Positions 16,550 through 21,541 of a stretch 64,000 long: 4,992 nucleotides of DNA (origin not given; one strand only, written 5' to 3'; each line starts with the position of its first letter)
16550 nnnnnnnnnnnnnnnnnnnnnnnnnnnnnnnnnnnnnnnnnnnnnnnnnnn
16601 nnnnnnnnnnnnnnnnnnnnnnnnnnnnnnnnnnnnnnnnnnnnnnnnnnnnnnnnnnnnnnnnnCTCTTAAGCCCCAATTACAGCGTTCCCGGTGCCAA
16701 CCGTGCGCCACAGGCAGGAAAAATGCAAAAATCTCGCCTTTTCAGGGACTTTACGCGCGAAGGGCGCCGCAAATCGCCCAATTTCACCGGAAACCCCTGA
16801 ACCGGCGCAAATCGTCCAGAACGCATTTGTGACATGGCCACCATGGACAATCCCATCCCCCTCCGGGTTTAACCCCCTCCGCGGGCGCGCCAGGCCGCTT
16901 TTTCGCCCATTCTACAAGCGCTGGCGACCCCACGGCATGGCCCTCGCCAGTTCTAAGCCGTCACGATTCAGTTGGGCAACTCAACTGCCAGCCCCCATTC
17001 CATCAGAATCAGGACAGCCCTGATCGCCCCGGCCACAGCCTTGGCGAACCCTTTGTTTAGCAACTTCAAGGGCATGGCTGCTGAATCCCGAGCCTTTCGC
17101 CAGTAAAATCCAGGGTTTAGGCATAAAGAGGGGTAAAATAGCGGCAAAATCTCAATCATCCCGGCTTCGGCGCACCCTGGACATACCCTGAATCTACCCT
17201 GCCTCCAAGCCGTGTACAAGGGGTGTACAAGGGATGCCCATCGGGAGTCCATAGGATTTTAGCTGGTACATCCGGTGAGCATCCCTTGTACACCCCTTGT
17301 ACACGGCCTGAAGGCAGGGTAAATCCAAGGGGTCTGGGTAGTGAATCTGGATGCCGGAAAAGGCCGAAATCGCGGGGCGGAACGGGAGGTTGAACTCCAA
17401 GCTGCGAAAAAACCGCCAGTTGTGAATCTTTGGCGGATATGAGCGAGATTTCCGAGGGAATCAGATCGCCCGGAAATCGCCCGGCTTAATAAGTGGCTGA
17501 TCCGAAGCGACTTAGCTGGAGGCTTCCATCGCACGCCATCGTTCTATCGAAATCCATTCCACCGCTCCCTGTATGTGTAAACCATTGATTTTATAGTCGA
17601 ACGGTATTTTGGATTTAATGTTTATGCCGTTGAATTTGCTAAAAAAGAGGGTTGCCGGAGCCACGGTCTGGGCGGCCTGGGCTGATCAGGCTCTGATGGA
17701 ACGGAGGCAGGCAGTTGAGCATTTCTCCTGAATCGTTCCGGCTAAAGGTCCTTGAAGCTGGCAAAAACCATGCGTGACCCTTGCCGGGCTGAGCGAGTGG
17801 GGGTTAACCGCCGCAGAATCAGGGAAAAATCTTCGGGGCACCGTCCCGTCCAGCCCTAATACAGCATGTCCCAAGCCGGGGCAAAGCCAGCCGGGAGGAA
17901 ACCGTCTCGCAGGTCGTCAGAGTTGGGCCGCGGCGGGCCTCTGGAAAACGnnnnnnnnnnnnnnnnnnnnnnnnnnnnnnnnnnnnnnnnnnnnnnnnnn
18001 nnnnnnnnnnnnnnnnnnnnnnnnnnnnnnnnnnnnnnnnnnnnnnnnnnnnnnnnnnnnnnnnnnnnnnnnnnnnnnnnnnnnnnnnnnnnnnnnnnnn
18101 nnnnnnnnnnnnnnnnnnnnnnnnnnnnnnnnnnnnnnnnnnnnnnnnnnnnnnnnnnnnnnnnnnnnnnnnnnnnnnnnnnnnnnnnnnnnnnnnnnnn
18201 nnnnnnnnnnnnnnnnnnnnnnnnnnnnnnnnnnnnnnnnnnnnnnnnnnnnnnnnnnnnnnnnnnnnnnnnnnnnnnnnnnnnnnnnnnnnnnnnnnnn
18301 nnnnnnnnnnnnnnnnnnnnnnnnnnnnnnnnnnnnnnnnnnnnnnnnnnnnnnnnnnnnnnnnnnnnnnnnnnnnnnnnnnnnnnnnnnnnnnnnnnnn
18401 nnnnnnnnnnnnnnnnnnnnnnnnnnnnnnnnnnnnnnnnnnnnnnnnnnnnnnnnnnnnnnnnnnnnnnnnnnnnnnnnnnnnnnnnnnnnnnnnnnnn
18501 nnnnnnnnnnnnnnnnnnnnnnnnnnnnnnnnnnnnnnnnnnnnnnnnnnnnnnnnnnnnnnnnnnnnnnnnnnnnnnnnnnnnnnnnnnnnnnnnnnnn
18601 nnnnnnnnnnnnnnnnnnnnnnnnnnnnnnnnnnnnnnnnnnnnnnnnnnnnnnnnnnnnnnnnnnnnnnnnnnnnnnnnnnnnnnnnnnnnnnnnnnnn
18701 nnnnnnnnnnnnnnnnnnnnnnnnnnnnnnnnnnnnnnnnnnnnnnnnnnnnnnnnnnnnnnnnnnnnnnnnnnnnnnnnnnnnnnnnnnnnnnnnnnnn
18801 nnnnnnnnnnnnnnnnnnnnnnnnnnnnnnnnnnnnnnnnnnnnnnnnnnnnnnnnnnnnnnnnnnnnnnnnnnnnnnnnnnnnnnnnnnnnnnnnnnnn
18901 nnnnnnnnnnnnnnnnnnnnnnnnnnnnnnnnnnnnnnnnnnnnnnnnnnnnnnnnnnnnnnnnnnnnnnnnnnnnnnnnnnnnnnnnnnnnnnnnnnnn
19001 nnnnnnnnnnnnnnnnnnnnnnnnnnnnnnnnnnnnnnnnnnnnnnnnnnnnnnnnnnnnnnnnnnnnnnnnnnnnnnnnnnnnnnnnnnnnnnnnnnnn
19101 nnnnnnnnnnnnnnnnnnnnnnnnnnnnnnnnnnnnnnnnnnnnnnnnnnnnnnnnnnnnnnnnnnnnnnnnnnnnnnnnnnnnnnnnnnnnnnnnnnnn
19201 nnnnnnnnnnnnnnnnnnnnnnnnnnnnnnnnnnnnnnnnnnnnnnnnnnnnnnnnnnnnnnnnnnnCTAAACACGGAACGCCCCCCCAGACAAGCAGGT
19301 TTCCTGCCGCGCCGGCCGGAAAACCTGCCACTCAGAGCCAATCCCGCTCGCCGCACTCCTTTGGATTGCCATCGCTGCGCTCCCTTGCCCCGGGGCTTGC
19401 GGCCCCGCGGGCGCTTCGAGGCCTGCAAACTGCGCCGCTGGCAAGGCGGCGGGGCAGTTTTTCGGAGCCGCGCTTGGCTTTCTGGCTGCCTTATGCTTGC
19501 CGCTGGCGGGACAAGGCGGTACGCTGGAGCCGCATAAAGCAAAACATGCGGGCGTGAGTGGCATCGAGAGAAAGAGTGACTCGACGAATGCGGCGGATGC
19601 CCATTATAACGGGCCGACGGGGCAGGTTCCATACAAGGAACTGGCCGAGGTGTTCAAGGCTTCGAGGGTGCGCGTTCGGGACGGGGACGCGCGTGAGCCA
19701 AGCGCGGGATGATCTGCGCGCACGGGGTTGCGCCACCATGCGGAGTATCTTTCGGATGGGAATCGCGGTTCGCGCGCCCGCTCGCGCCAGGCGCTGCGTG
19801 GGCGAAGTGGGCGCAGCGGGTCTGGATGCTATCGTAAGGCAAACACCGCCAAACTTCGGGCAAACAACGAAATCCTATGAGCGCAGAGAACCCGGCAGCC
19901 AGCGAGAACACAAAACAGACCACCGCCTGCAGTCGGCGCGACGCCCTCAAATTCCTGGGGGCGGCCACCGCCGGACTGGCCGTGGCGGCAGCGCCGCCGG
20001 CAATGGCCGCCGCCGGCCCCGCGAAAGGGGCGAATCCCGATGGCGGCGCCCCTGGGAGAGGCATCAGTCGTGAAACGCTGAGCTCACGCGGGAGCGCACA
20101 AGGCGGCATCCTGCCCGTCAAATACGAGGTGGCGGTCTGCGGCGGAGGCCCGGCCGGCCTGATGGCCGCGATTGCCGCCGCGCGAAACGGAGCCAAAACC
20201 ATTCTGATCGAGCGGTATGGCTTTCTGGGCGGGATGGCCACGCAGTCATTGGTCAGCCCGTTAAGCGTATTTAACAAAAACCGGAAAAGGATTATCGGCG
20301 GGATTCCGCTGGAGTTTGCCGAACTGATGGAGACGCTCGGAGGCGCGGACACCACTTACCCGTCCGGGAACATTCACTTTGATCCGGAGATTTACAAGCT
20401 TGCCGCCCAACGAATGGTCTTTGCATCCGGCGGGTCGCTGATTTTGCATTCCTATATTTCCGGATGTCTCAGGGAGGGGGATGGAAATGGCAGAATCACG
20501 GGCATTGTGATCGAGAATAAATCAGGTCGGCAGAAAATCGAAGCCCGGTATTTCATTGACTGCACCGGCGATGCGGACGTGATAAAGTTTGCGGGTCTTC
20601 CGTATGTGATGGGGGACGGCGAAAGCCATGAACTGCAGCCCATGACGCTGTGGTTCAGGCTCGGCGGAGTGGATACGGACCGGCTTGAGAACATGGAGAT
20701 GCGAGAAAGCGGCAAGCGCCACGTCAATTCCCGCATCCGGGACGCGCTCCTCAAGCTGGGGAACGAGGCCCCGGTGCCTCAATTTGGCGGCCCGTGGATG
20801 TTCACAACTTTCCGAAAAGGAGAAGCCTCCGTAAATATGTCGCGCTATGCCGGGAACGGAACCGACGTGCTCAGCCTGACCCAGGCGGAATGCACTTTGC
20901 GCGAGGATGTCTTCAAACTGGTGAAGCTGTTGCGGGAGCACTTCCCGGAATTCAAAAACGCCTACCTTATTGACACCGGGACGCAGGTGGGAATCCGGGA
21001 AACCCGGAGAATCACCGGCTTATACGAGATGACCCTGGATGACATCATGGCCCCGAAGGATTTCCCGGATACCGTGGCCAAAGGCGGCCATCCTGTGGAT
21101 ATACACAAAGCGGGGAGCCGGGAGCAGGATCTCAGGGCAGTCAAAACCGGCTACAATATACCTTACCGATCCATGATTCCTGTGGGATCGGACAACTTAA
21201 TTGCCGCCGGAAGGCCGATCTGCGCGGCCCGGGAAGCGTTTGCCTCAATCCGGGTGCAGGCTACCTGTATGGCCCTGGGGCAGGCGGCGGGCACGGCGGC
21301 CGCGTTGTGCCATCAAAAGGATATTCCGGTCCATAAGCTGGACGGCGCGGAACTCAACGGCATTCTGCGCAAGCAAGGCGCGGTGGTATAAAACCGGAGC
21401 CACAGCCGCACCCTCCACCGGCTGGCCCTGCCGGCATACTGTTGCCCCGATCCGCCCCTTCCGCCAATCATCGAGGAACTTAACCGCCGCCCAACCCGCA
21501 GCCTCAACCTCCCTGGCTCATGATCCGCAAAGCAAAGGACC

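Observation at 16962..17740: Nested palindrome of about 780 bp just upstream of the phc-like operon: an iteron hairpin at the centre of two inverted 250-bp modules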

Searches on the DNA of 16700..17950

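Call 26: search_rna_families(source=window, start=16700, end=17950, threshold=evalue, max_evalue=5)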
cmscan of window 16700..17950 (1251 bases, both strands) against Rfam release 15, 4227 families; matches with E-value up to 5: 5.
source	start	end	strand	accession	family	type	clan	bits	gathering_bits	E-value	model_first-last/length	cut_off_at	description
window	17187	17329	-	RF03976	MIR898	Gene; miRNA;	-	61.6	75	2.1e-12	1-154/154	no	MIR898 microRNA precursor family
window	17213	17302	-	RF04083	MIR528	Gene; miRNA;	-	31.1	62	0.00052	1-89/89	no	MIR528 microRNA precursor family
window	17209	17305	+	RF04100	mir-493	Gene; miRNA;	-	28.2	68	0.015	1-89/89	no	mir-493 microRNA precursor family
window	17209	17307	-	RF01902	MIR439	Gene; miRNA;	-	22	90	0.26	5-89/93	no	MIR439 microRNA precursor family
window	16748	16812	-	RF03661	mir-933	Gene; miRNA;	-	19.6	100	0.41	1-77/77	no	mir-933 microRNA precursor family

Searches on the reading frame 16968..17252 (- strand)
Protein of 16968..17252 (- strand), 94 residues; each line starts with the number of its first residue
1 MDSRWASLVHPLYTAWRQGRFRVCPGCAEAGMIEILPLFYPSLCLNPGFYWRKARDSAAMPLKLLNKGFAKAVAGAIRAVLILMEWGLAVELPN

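Call 42: search_protein_families(library=pfam, proteins=[window:16968-17252:-], max_evalue=0.01)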
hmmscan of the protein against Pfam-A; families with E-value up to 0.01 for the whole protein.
window:16968-17252:- (94 aa): 0 families

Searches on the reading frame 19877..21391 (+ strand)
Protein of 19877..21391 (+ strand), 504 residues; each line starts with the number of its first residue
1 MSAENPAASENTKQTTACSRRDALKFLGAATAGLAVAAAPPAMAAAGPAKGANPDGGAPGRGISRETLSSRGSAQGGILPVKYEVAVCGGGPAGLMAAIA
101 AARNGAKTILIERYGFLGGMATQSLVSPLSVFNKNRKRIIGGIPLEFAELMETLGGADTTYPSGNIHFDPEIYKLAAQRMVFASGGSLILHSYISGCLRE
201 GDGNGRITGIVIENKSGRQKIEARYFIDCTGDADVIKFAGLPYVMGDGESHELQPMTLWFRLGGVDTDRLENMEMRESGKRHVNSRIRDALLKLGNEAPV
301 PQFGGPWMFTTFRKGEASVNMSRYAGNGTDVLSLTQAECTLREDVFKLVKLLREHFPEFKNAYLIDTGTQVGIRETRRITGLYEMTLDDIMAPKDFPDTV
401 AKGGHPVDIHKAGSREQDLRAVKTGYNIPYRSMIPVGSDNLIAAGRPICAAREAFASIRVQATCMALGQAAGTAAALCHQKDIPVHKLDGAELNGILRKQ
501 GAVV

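Call 11: search_protein_families(library=pfam, proteins=[window:19877-21391:+])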
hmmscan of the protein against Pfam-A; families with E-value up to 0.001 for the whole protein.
window:19877-21391:+ (504 aa): 8 families
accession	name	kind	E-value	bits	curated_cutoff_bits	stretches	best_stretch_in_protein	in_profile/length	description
PF12831.13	FAD_oxidored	-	2.4e-117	393.2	27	1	84-495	1-414/416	FAD dependent oxidoreductase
PF00890.30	FAD_binding_2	-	2e-07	31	20.4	1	85-119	2-36/414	FAD binding domain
PF01266.30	DAO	-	3.6e-07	30.5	27.9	1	85-119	2-36/353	FAD dependent oxidoreductase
PF03486.20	HI0933_like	-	1.5e-06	28.3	50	1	84-114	2-32/244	HI0933-like protein Rossmann domain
PF01494.25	FAD_binding_3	-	7.9e-06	25.8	22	1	83-114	2-33/349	FAD binding domain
PF07992.20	Pyr_redox_2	-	3.5e-05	23.8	26.1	1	83-122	1-42/291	Pyridine nucleotide-disulphide oxidoreductase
PF01134.28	GIDA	-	6.5e-05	22.6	22.1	1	85-112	2-29/391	Glucose inhibited division protein A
PF13450.12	NAD_binding_8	-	0.00017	22.3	21.9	1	88-122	2-36/68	NAD(P)-binding Rossmann-like domain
